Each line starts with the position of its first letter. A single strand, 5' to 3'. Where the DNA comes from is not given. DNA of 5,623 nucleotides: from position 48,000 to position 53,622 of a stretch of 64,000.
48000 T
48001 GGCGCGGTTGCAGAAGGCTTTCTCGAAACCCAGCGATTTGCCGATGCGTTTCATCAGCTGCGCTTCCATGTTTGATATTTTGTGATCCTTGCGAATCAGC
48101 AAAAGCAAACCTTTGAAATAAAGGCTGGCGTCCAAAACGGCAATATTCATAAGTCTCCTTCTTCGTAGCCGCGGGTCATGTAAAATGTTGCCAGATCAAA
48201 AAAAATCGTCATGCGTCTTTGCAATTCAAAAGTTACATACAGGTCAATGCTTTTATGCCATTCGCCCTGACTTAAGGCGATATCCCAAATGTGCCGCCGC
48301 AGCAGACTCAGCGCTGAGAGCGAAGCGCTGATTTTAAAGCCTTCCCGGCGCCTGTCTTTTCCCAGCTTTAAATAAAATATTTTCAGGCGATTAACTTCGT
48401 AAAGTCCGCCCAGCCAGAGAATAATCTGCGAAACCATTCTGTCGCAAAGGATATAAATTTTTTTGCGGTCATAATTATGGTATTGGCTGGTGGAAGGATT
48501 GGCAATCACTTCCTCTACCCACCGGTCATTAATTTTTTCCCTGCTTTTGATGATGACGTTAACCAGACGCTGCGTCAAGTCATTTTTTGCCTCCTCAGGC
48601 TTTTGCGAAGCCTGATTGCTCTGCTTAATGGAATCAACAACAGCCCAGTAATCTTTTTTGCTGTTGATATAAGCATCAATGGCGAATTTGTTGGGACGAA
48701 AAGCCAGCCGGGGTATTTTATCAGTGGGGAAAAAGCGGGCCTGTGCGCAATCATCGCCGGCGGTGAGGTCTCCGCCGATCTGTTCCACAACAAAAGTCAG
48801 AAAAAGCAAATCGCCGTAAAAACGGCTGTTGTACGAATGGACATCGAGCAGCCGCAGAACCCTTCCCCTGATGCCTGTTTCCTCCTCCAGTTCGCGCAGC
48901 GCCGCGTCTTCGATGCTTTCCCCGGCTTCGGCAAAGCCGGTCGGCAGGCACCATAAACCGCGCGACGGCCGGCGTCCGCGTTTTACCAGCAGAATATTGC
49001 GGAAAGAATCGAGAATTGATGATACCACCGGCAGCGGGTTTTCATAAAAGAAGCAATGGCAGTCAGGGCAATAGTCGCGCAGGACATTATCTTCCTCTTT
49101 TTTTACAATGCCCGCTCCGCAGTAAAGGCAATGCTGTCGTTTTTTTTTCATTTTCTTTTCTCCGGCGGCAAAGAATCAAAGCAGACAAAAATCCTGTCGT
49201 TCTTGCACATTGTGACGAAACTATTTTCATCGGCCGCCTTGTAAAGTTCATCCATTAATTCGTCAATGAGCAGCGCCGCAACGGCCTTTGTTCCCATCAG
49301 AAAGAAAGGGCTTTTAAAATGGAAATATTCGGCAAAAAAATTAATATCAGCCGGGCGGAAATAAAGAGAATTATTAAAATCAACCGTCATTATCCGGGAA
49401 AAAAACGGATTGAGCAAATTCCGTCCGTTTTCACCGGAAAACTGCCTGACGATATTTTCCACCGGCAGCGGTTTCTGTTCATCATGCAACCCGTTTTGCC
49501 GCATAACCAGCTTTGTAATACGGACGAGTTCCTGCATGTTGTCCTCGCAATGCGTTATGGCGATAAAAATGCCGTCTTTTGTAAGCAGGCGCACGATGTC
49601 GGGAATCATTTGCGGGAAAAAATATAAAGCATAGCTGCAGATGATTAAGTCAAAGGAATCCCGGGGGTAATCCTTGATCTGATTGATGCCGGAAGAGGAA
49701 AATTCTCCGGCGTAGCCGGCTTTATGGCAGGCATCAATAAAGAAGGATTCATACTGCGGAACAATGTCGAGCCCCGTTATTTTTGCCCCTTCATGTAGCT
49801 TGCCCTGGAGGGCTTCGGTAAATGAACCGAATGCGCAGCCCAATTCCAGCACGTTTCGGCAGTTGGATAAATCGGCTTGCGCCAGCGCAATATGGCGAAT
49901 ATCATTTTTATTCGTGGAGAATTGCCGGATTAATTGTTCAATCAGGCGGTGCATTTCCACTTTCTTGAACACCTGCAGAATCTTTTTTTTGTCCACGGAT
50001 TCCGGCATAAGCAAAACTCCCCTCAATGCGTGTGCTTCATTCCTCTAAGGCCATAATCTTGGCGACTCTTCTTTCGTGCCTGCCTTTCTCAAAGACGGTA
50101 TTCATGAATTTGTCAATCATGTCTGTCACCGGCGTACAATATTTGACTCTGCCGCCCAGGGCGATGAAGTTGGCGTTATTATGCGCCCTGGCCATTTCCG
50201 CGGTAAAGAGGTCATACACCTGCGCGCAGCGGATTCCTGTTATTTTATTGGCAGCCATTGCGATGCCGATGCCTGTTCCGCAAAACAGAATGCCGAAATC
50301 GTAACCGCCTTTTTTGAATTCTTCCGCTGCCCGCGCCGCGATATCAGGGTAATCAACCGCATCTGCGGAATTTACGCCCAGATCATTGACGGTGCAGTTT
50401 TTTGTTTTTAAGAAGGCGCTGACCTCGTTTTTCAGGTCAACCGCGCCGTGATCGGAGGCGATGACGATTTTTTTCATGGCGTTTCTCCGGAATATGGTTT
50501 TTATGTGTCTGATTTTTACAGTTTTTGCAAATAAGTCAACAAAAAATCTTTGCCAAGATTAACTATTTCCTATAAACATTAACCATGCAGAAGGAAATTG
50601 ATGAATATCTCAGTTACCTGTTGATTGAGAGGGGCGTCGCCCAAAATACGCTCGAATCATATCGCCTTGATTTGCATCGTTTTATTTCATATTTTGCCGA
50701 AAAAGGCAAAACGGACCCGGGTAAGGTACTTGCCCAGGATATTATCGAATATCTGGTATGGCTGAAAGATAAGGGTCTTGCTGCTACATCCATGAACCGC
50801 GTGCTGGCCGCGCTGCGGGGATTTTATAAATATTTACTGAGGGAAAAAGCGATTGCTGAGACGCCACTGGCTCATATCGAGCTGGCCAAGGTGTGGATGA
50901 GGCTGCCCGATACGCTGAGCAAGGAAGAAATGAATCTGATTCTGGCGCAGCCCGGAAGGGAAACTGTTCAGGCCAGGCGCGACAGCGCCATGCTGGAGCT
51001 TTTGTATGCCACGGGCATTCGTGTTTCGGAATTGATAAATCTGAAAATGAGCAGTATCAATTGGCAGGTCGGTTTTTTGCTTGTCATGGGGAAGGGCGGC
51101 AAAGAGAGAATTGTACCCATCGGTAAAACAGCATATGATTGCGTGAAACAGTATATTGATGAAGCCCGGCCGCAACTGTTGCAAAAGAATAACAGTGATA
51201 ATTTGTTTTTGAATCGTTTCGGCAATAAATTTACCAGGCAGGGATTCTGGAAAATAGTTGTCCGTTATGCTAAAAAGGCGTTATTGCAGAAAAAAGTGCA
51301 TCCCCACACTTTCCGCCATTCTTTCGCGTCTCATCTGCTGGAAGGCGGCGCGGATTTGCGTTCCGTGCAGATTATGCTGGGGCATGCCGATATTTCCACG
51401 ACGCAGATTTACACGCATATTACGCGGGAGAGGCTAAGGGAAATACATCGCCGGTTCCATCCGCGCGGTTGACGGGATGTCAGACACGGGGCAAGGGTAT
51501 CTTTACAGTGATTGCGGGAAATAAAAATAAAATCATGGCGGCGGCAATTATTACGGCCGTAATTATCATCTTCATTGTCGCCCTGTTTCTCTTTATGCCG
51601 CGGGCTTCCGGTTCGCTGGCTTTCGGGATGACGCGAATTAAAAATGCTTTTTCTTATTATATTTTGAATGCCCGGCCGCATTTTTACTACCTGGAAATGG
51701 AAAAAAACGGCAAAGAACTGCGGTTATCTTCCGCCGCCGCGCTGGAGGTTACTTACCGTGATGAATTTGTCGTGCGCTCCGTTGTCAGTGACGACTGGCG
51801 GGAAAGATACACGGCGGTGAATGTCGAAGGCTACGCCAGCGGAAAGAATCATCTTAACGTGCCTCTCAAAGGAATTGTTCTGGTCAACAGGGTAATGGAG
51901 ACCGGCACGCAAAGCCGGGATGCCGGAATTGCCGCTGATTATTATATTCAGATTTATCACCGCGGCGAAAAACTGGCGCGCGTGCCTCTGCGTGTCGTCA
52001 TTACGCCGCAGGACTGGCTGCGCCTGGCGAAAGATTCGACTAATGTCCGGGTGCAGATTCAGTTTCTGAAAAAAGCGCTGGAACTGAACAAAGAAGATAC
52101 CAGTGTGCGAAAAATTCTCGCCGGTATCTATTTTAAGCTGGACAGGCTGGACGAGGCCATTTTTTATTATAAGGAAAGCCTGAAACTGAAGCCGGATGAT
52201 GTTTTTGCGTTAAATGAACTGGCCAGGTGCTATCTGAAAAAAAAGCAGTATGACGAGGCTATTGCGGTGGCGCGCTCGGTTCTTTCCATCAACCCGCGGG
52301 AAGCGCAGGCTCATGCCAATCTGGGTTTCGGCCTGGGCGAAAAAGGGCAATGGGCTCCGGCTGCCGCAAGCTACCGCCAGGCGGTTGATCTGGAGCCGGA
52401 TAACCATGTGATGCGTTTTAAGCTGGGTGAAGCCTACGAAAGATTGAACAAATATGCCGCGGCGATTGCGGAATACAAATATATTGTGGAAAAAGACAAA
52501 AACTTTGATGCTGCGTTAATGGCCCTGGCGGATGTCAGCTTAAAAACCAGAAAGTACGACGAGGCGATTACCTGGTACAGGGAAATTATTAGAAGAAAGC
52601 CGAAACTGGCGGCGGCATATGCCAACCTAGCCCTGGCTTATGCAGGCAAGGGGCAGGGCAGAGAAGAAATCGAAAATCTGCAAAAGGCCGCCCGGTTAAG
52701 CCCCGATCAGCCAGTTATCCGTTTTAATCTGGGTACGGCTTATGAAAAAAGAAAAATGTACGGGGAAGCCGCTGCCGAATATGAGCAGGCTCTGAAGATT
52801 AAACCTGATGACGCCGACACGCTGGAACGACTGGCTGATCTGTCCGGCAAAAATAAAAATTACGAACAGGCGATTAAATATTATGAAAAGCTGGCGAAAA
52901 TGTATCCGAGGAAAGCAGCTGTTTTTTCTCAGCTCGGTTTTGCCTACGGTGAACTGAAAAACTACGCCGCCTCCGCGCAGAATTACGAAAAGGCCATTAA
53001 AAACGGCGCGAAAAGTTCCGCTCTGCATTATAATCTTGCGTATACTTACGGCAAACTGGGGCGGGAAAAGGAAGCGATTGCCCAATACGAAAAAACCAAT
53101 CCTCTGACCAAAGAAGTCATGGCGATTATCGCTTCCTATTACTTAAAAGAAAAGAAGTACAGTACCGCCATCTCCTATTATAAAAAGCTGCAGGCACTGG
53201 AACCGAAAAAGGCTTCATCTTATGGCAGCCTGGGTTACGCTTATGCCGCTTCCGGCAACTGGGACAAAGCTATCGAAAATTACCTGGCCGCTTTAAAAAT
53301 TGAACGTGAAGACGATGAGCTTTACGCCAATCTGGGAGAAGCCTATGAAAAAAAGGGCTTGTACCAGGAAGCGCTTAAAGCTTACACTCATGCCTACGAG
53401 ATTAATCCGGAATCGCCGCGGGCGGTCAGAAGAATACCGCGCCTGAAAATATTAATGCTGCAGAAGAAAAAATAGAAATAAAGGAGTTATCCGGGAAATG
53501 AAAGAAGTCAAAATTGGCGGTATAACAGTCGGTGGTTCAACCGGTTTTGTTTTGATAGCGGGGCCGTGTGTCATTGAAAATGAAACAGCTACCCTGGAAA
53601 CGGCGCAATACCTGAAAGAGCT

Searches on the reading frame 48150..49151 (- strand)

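Call 19: search_protein_families(library=pfam, proteins=[window:48150-49151:-], max_evalue=0.00001)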
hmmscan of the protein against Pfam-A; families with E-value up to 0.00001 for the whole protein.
window:48150-49151:- (334 aa): 1 family
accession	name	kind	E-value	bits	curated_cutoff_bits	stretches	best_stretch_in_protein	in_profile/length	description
PF00293.34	NUDIX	-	4.8e-22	78.8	21.1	1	46-153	9-125/134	NUDIX domain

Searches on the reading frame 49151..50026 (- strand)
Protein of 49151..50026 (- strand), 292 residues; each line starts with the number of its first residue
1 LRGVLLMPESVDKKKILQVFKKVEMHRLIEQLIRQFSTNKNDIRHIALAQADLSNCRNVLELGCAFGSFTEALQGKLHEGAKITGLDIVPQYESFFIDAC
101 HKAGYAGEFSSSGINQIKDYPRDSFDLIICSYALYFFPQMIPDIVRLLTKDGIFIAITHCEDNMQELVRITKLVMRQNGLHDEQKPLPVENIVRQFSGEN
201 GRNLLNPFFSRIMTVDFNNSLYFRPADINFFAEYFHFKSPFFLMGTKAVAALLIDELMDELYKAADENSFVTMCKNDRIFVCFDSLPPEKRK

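Call 39: search_protein_families(library=pfam, proteins=[window:49151-50026:-], max_evalue=0.00001)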
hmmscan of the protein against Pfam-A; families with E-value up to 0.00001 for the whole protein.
window:49151-50026:- (292 aa): 5 families
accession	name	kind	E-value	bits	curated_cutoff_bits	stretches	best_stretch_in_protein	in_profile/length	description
PF13847.12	Methyltransf_31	-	4.7e-12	46.2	27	1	58-176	6-127/145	Methyltransferase domain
PF08241.18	Methyltransf_11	-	2.1e-09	38.3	21.2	1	60-155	1-94/95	Methyltransferase domain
PF13649.12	Methyltransf_25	-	4.8e-09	37.2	27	1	59-152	1-97/97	Methyltransferase domain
PF13489.12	Methyltransf_23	-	2.6e-06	27.7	27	1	28-161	8-121/164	Methyltransferase domain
PF08242.18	Methyltransf_12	-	4.1e-06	27.9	30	0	60-153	1-97/98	Methyltransferase domain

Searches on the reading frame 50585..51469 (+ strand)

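Call 66: search_protein_families(library=pfam, proteins=[window:50585-51469:+], max_evalue=0.00001)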
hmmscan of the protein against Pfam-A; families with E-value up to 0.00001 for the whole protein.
window:50585-51469:+ (295 aa): 3 families
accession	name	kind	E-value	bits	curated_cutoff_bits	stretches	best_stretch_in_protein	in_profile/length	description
PF00589.27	Phage_integrase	-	1.6e-49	168.4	27.1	1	111-282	3-171/172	Phage integrase family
PF02899.23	Phage_int_SAM_1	-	2.4e-23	82.7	22.3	1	5-88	1-83/83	Phage integrase, N-terminal SAM-like domain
PF13495.12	Phage_int_SAM_4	-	1.6e-10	41.7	27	1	16-88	12-82/85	Phage integrase, N-terminal SAM-like domain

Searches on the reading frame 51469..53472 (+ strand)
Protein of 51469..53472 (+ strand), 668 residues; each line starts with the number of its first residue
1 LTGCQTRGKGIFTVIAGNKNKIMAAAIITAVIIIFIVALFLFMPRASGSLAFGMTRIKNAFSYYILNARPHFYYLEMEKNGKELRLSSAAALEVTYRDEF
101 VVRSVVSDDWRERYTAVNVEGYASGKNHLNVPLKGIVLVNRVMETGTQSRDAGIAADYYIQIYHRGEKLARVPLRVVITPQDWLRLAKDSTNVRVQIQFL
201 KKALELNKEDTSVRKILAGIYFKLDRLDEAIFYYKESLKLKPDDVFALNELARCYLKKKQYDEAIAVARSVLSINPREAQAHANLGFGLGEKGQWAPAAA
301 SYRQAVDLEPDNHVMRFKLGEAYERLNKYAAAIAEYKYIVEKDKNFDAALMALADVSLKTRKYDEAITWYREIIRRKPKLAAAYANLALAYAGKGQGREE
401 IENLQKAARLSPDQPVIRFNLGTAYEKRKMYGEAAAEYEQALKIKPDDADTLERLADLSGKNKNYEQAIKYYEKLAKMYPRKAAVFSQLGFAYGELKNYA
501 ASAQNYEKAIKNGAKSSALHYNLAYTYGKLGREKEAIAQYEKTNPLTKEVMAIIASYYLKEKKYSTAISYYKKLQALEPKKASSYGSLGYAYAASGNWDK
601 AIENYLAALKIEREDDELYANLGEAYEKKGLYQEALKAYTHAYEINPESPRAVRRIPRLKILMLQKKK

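Call 66: search_protein_families(library=pfam, proteins=[window:51469-53472:+], max_evalue=0.00001)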
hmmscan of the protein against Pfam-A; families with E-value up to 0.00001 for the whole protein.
window:51469-53472:+ (668 aa): 24 families
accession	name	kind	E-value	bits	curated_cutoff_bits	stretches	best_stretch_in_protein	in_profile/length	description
PF07719.23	TPR_2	-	3.6e-57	186.2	27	2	617-648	2-33/34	Tetratricopeptide repeat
PF00515.34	TPR_1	-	1.4e-53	177.1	27.8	1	618-648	3-33/34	Tetratricopeptide repeat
PF13181.12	TPR_8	-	3.5e-51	167.4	25.7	0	617-648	2-33/34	Tetratricopeptide repeat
PF13414.12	TPR_11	-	1.7e-50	168.9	26.8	1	589-630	1-42/42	TPR repeat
PF13431.12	TPR_17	-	8.5e-45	147.7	24.4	1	233-266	1-34/34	Tetratricopeptide repeat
PF14559.12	TPR_19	-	3.2e-42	143.2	25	3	226-283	6-63/68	Tetratricopeptide repeat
PF13432.12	TPR_16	-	2.9e-41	139.9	32.7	4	588-650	3-65/65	Tetratricopeptide repeat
PF13428.12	TPR_14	-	6.1e-35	116.5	23.5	0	418-458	4-44/44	Tetratricopeptide repeat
PF13424.12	TPR_12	-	5.1e-34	116.7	30.1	2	582-646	3-75/77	Tetratricopeptide repeat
PF13176.12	TPR_7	-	5.3e-26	88.9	27.9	0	619-646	2-29/36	Tetratricopeptide repeat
PF13371.12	TPR_9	-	3.5e-25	88.3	35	0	253-316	3-66/73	Tetratricopeptide repeat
PF13174.12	TPR_6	-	8.7e-19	67.3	26.3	0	452-480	3-31/33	Tetratricopeptide repeat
PF25063.1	ARM_TT21_C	-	9.5e-18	65.3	35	1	195-277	113-196/209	Tetratricopeptide repeat protein 21 C-terminal ARM domain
PF23914.1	TPR_CcmH_CycH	-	2.8e-17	63.4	42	0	387-482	56-154/158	Cytochrome c-type biogenesis protein H TPR domain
PF12895.13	ANAPC3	-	1.4e-16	60.9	27.2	0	228-279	6-56/82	Anaphase-promoting complex, cyclosome, subunit 3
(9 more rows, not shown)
